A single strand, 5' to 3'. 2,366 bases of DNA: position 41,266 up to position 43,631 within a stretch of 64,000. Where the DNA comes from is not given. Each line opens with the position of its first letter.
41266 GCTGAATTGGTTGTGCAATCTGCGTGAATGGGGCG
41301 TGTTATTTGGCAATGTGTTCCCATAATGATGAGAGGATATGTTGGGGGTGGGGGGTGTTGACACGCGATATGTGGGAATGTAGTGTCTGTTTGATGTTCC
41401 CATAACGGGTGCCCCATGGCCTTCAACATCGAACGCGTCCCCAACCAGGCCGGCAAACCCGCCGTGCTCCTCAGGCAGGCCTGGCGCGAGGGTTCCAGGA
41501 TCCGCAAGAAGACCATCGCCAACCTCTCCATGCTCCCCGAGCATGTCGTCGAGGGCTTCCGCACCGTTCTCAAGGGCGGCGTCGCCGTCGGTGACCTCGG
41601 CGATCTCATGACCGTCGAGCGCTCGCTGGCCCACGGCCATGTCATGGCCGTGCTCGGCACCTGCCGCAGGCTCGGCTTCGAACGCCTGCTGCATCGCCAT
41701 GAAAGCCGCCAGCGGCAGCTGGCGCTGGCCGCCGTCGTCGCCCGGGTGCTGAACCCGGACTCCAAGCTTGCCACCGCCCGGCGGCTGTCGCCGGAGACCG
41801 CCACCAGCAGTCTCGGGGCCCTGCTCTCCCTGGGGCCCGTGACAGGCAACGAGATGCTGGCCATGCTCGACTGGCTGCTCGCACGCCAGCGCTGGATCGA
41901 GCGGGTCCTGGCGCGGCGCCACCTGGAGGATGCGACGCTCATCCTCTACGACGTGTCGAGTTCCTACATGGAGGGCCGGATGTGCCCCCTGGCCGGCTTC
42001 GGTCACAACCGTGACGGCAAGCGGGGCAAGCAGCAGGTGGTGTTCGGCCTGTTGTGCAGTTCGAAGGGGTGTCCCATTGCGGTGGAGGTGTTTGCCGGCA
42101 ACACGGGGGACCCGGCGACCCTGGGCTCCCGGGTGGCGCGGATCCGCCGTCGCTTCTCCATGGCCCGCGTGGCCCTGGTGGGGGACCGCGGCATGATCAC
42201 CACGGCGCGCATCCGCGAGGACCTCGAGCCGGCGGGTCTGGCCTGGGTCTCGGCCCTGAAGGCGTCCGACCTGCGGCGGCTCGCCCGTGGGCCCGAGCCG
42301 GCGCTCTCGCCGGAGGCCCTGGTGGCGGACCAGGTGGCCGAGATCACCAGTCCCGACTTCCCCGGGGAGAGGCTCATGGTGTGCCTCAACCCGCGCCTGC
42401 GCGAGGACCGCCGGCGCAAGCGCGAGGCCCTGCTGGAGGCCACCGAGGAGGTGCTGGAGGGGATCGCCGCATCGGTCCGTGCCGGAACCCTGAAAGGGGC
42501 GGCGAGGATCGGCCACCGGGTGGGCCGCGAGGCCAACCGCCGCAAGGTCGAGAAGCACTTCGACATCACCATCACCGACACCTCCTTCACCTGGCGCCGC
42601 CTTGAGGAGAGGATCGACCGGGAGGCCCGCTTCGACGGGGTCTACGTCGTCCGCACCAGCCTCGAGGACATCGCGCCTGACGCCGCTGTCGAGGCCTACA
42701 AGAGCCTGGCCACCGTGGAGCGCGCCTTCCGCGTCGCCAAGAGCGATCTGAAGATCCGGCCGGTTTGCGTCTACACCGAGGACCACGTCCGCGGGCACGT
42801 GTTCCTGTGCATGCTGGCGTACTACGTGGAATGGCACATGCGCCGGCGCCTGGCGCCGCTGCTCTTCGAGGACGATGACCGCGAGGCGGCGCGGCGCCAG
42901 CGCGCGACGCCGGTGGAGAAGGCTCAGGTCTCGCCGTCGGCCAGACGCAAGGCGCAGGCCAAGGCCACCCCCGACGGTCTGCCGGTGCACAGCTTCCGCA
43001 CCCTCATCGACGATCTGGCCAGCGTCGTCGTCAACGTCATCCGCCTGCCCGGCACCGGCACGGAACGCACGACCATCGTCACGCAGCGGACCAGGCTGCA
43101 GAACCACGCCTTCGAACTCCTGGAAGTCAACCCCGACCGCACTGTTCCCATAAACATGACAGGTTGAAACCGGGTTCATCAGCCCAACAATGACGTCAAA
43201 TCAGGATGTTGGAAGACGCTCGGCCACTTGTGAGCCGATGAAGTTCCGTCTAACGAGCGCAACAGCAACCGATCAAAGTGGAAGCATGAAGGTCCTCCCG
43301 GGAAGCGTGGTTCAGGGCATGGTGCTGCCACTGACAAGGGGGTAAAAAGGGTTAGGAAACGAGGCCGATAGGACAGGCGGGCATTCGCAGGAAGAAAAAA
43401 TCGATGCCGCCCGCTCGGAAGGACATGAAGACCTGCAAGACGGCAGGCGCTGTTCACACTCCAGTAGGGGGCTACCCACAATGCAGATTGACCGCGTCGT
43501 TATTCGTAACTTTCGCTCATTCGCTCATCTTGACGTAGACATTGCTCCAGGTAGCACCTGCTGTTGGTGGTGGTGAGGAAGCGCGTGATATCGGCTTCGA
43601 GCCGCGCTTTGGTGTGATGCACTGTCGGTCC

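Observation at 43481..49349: Gabija gajA split 27 codons in by a 4.05-kb IS21-family element with a 6-bp target-site duplication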

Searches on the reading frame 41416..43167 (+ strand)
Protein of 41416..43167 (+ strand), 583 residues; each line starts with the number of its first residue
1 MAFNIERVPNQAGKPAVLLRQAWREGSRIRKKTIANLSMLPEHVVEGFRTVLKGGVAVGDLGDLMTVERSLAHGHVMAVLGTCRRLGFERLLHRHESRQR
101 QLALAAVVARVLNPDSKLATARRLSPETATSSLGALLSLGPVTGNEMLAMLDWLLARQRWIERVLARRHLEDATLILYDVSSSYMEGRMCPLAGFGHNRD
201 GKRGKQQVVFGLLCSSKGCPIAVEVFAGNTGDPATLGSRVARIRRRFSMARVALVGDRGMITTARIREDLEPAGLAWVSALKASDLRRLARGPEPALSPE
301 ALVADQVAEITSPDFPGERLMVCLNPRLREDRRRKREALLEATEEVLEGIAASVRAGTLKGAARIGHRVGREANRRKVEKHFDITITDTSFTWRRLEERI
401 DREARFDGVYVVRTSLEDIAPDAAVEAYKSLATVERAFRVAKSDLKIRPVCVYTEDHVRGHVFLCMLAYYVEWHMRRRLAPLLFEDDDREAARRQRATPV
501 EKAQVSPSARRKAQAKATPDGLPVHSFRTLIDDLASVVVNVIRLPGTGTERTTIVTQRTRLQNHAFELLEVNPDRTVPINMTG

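Call 36: search_protein_families(library=pfam, proteins=[window:41416-43167:+], max_evalue=0.001)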
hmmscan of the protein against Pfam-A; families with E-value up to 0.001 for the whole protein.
window:41416-43167:+ (583 aa): 1 family
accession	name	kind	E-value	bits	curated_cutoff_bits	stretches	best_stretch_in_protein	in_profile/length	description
PF01609.27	DDE_Tnp_1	-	9.2e-14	52.1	23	1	199-469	27-198/200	Transposase DDE domain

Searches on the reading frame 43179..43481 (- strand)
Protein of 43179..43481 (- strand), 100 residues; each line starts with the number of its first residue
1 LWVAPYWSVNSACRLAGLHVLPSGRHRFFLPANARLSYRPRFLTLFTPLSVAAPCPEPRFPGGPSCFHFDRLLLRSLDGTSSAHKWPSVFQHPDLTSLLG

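Call 36: search_protein_families(library=pfam, proteins=[window:43179-43481:-], max_evalue=0.001)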
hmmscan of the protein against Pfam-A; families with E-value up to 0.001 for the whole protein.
window:43179-43481:- (100 aa): 0 families
